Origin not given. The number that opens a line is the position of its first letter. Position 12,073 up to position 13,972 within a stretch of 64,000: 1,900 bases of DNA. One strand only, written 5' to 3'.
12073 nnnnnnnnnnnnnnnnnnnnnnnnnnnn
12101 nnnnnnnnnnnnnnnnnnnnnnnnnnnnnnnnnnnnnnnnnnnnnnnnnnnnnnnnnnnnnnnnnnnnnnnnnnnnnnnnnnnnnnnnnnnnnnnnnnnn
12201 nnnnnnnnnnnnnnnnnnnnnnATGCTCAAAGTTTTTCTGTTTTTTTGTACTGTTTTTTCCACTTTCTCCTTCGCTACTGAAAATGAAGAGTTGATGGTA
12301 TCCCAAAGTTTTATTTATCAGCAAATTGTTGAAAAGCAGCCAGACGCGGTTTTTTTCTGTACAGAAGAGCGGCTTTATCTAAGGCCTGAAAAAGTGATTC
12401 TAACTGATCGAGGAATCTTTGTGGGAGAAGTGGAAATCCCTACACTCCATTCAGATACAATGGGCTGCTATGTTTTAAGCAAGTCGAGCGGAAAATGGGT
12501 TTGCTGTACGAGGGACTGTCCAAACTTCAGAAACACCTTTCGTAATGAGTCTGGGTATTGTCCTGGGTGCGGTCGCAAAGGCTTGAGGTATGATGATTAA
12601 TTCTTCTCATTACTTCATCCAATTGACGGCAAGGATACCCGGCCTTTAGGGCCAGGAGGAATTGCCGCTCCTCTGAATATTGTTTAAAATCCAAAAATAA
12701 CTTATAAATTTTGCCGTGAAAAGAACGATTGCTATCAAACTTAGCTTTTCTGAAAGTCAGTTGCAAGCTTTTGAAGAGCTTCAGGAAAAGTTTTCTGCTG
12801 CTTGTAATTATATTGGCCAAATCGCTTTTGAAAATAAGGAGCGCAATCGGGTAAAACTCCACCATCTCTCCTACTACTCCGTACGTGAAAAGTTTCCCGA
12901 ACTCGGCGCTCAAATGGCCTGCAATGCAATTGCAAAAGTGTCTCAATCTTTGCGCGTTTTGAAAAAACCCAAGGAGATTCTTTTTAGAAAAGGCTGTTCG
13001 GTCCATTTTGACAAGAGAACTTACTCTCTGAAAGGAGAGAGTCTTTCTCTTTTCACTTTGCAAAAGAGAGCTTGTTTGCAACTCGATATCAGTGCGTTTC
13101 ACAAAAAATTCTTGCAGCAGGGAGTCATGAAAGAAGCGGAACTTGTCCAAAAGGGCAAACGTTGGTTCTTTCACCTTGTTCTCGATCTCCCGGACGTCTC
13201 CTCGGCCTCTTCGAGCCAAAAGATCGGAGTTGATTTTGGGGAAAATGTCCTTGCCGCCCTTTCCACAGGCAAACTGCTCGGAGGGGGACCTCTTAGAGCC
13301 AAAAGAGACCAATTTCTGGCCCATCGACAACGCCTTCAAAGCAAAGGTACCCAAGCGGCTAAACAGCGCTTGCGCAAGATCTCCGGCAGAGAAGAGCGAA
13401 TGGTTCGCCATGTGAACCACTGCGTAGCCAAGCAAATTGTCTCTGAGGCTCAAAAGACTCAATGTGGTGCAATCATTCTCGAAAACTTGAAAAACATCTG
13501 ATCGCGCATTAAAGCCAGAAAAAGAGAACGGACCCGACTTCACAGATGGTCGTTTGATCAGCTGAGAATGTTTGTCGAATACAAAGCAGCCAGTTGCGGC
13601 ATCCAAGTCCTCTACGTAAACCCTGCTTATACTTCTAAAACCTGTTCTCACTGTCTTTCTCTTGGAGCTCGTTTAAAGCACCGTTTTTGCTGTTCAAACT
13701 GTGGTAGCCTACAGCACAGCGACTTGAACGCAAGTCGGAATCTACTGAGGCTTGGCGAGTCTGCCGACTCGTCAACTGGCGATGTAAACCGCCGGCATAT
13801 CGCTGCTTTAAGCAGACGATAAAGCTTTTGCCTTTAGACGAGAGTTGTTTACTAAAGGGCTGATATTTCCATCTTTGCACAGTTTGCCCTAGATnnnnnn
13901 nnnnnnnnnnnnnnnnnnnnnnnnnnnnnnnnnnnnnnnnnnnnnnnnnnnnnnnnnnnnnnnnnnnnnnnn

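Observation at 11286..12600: L/S gene pair, copy 1: divergent genes whose 5' ends overlap by 41 bp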

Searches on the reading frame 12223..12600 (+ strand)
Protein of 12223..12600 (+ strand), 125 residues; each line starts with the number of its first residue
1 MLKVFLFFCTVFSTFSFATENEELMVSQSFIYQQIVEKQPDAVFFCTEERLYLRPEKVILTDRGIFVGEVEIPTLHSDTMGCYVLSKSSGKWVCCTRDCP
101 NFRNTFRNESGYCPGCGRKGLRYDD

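Call 5: search_protein_families(library=pfam, max_evalue=1, proteins=[window:12223-12600:+])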
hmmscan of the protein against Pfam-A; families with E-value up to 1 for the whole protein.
window:12223-12600:+ (125 aa): 1 family
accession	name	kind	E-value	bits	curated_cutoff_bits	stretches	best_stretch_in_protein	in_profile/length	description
PF21684.2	PipB2_N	-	0.17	12.4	27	1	31-105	27-100/107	Secreted effector protein PipB2, N-terminal domain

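Call 6: search_protein_families(library=ncbifam, max_evalue=1, proteins=[window:12223-12600:+])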
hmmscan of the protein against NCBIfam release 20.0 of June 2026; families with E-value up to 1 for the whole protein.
window:12223-12600:+ (125 aa): 0 families

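Call 19: find_homologous_proteins(query=window:12223-12600:+)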
Query window:12223-12600:+ (125 aa): 2 proteins with E <= 0.001 among 3 candidates.
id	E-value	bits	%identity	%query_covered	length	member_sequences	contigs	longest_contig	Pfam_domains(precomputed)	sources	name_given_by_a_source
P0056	1.1e-81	289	100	100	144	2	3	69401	-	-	-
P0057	6.8e-61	222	77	100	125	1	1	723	-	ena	-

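Call 21: find_homologous_proteins(query=A4)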
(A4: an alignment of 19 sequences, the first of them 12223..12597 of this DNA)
Query A4 (19 sequences) (125 aa, profile of the alignment): 40 proteins with E <= 0.001 among 249 candidates.
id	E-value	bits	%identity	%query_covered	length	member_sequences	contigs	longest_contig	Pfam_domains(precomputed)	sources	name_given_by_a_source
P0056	1.9e-31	126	100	100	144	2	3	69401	-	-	-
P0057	2.0e-31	126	77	100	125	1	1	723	-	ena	-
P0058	7.3e-26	108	26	70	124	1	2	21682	-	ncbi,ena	-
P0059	5.4e-20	89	23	68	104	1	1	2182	-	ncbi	-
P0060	4.5e-18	83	21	42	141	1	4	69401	-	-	-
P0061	2.9e-17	80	21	82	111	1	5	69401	-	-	-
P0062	2.9e-16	77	23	42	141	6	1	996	-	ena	-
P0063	8.2e-16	76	21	90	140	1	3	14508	-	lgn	-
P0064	1.1e-15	75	25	86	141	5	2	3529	-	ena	-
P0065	1.5e-15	75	20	75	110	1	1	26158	-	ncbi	-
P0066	1.5e-15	75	20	44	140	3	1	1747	-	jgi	jgi:hypothetical protein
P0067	1.7e-15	75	24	96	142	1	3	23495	-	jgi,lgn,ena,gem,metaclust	jgi:hypothetical protein|metaclust:\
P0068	2.1e-15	74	21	52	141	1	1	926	-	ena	-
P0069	2.6e-15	74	22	52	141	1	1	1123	-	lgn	-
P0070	2.7e-15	74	23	96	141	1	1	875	-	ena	-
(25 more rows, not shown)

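Call 33: predict_structure(alignment_id=A6)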
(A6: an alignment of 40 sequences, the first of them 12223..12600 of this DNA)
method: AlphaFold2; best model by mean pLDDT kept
length: 125 residues; sequences in the alignment: 40
mean_pLDDT: 67.6   pTM: 0.50
mean pLDDT of the five models: 67.6, 65.7, 65.7, 64.8, 64.7
residues with pLDDT >= 90: 38; 70-90: 20; 50-70: 24; < 50: 43
segments of 3 or more residues with pLDDT < 50: 1-3, 11-26, 89-99, 101-107, 121-125
pLDDT, mean of each block of 10 residues (from residue 1): 51 42 50 88 90 95 92 90 74 42 47 63 40
secondary structure, 60 per line:
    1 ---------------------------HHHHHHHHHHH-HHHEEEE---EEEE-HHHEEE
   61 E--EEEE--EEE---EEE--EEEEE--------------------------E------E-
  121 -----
elements in order: H28-38 E43-46 E50-53 E58-61 E64-67 E70-72 E76-78 E81-85

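Call 38: fold_search(model_id=the predicted structure, library=pdb)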
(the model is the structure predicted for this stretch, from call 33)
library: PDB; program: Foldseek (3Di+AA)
matches with E <= 10: 30; with E <= 0.001: 0
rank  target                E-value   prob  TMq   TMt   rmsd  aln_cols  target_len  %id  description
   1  8uur_C                1.5e+00  0.05  0.16  0.10  14.3        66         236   20  Structure of Serratia proteamaculans antifeeding prophage mini-fibre (AfpX13) (released 2025-08-27)
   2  8uur_A                3.3e+00  0.03  0.16  0.09  14.6        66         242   18  Structure of Serratia proteamaculans antifeeding prophage mini-fibre (AfpX13) (released 2025-08-27)
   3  8rk0_A                3.5e+00  0.07  0.16  0.22   5.6        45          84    9  HCV E1/E2 homodimer complex, ectodomain (released 2024-09-04)
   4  7a5p_x                4.5e+00  0.01  0.13  0.13  11.5        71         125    8  Human C Complex Spliceosome - Medium-resolution PERIPHERY (released 2020-10-14)
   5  6gap_C                5.1e+00  0.01  0.12  0.07  18.8        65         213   12  Crystal structure of the T3D reovirus sigma1 coiled coil tail and body (released 2018-04-25)
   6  9bee_B                5.5e+00  0.01  0.13  0.16  15.6        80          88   12  alphaB-crystallin N-terminal IXI variant in a fibril state (released 2024-12-11)
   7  4yli_E                6.2e+00  0.02  0.14  0.12   5.4        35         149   26  CL-K1 trimer (released 2015-04-08)
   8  4z6l_C                6.6e+00  0.04  0.15  0.06   4.4        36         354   22  Structure of H200E variant of Homoprotocatechuate 2,3-Dioxygenase from B.fuscum at 1.65 Ang resolution (released 2015-08-26)
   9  5v7q_G                6.6e+00  0.01  0.14  0.11  10.6        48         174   10  Cryo-EM structure of the large ribosomal subunit from Mycobacterium tuberculosis bound with a potent linezolid analog (released 2017-09-20)
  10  6gap_A                6.6e+00  0.01  0.12  0.07  17.5        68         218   13  Crystal structure of the T3D reovirus sigma1 coiled coil tail and body (released 2018-04-25)
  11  8ir3_T                6.6e+00  0.00  0.10  0.05  31.2        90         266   13  human nuclear pre-60S ribosomal particle - State B' (released 2023-08-09)
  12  2arp_F                7.0e+00  0.01  0.12  0.11  11.1        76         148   18  Activin A in complex with Fs12 fragment of follistatin (released 2006-03-07)
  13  5in3_A                7.5e+00  0.06  0.17  0.07   3.5        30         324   20  Crystal structure of glucose-1-phosphate bound nucleotidylated human galactose-1-phosphate uridylyltransferase (released 2016-03-30)
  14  2b0u_D                7.5e+00  0.01  0.12  0.06  10.1        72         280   19  The Structure of the Follistatin:Activin Complex (released 2005-10-11)
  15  4z6m_A                8.0e+00  0.06  0.19  0.07   3.6        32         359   22  Structure of H200Q variant of Homoprotocatechuate 2,3-Dioxygenase from B.fuscum at 1.35 Ang resolution (released 2015-08-26)
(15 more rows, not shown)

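Call 65: search_protein_families(library=pfam, alignment_id=A4, max_evalue=0.1)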
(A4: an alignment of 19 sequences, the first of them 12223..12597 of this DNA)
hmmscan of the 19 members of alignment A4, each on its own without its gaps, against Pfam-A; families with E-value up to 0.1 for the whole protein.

A. member 1, window:12223-12597:+ (125 aa): 0 families

B. families by the number of members that match (of 19 scanned): 14 families
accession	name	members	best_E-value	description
PF01155.25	HypA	3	0.0051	Hydrogenase/urease nickel incorporation, metallochaperone, hypA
PF01096.23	Zn_ribbon_TFIIS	2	0.0038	Transcription factor S-II (TFIIS)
PF18423.6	zf_CopZ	2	0.0076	Zinc binding domain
PF00641.23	Zn_ribbon_RanBP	1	0.00065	Zn-finger in Ran binding protein and others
PF01907.25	Ribosomal_L37e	1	0.0013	Ribosomal protein L37e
PF18073.7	Zn_ribbon_LapB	1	0.021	Rubredoxin metal binding domain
PF06869.18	DUF1258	1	0.04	Protein of unknown function (DUF1258)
PF21357.2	EIF3E_C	1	0.049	Eukaryotic translation initiation factor 3 subunit E, C-terminal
PF05893.19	LuxC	1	0.053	Acyl-CoA reductase (LuxC)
PF19335.5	HMBD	1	0.058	Heavy metal binding domain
PF01485.27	IBR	1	0.059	IBR domain, a half RING-finger domain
PF12368.13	Rhodanese_C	1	0.067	Rhodanase C-terminal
PF22605.2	IBR_2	1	0.071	IBR domain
PF03119.21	DNA_ligase_ZBD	1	0.083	NAD-dependent DNA ligase C4 zinc finger domain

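Call 66: search_solved_structures(query=A4, max_evalue=10)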
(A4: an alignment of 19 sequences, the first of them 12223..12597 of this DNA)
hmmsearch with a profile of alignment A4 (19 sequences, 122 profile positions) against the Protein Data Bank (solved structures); distinct sequences matched with E-value up to 10: 62 (the best 60 are shown).
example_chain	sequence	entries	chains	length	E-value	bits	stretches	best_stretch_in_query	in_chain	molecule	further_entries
9fhl_C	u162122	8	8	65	0.036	17.1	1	95-119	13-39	Small zinc finger protein HVO-2753-like zinc-binding pocket domain-containing protein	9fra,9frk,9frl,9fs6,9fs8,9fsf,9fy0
1n0z_A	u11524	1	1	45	0.077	16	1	92-121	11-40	ZNF265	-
36ro_B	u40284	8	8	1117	0.26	14.3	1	89-121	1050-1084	DNA-directed RNA polymerase subunit beta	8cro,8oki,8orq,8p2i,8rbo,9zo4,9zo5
4v4n_Ae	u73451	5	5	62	0.26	14.3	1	90-118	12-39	50S ribosomal protein L37E | Large ribosomal subunit protein eL37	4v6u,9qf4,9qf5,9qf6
1i3q_L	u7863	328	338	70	0.27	14.3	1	90-119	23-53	DNA-DIRECTED RNA POLYMERASE II 7.7KD POLYPEPTIDE | DNA-directed RNA polymerase II, chain RPB12 | DNA-directed RNA polymerases I, II, and III 7.7 kDa polypeptide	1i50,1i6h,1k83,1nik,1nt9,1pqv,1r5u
1ryt_A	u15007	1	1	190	0.29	14.1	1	91-120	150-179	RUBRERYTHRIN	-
1b71_A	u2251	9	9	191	0.3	14.1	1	91-120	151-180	PROTEIN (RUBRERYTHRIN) | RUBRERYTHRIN | Rubrerythrin all-iron(III) form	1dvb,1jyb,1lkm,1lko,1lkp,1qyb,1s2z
2k1p_A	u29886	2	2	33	0.31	14.1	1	93-121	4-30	Zinc finger Ran-binding domain-containing protein 2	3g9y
8bws_L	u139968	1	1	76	0.32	14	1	90-119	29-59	DNA-directed RNA polymerases I, II, and III subunit RPABC4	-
28jc_L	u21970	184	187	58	0.33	14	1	91-119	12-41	DNA-directed RNA polymerases I, II, and III subunit RPABC4 | RNA polymerase II subunit K | DNA-directed RNA polymerase II subunit RPB12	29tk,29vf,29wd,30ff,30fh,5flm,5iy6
7zoh_A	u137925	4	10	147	0.33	14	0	81-100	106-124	Glycoside hydrolase family 18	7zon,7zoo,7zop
4lg8_A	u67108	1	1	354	0.38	13.8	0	70-107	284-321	Pre-mRNA-processing factor 19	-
36ro_P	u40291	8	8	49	0.49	13.4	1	95-120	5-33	DNA-directed RNA polymerase subunit Rpo12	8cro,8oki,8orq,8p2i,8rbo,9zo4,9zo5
6sw9_C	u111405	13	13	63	0.51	13.4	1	96-119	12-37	Zn-ribbon RNA-binding protein involved in translation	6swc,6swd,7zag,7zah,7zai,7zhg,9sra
3j0k_L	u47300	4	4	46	0.52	13.4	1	94-119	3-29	DNA-directed RNA polymerases I, II, and III 7.7 kDa polypeptide | DNA-DIRECTED RNA POLYMERASES I, II, AND III SUBUNIT RPABC4, RPB12 | DNA-directed RNA polymeras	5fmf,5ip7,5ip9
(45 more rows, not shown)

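Call 77: find_encoding_contigs(protein=P0057, flank=1000, max_places=3)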
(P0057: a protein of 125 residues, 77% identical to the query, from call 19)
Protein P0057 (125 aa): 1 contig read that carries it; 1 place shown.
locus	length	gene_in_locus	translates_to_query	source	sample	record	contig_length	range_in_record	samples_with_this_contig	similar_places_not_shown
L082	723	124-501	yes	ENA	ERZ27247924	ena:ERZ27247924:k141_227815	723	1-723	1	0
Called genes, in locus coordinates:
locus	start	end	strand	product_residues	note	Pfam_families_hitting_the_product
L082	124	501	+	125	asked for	-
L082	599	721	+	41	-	?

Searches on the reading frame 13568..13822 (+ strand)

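Call 75: search_protein_families(library=pfam, max_evalue=0.001, proteins=[window:13568-13822:+])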
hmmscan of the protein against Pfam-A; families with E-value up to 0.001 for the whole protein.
window:13568-13822:+ (84 aa): 1 family
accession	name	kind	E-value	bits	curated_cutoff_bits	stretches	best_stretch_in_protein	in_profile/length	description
PF07282.18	Cas12f1-like_TNB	-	4.7e-19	68.7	26.3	1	2-59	7-60/60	Cas12f1-like, TNB domain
